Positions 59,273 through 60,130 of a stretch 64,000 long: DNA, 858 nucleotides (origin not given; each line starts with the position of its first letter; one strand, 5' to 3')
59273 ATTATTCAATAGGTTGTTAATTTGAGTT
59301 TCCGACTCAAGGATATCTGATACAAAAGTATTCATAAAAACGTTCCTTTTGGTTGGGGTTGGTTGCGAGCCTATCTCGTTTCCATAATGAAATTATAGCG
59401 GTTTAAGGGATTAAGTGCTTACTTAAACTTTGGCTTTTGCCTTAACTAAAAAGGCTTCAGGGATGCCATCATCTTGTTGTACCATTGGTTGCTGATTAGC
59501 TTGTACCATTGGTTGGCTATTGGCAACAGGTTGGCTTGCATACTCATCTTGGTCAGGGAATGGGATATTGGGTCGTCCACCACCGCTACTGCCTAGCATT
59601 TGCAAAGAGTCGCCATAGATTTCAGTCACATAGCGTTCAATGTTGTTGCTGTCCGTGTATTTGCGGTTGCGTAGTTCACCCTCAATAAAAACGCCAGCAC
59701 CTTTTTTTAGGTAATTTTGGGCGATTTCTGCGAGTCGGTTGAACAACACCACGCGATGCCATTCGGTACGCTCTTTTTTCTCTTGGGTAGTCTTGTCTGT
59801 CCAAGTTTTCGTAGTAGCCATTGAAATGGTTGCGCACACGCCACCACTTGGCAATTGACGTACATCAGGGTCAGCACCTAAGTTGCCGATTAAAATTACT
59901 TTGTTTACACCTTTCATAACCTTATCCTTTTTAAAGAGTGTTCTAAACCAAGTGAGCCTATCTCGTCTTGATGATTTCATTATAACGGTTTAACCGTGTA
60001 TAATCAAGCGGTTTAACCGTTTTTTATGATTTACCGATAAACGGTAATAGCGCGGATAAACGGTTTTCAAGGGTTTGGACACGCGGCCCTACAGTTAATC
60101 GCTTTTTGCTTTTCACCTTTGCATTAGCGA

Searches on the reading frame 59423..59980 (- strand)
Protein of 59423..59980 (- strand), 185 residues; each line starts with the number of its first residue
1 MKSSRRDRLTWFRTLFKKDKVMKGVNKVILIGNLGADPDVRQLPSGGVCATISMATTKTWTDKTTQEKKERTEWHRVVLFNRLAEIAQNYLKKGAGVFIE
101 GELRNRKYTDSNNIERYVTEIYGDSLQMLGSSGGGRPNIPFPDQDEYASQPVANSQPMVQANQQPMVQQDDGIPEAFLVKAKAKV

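Call 52: search_protein_families(library=pfam, proteins=[window:59423-59980:-], max_evalue=0.01)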
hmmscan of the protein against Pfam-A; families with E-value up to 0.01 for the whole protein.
window:59423-59980:- (185 aa): 1 family
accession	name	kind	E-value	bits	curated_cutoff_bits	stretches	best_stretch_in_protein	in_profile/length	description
PF00436.31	SSB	-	4.1e-33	114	26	1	25-129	1-104/104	Single-strand binding protein family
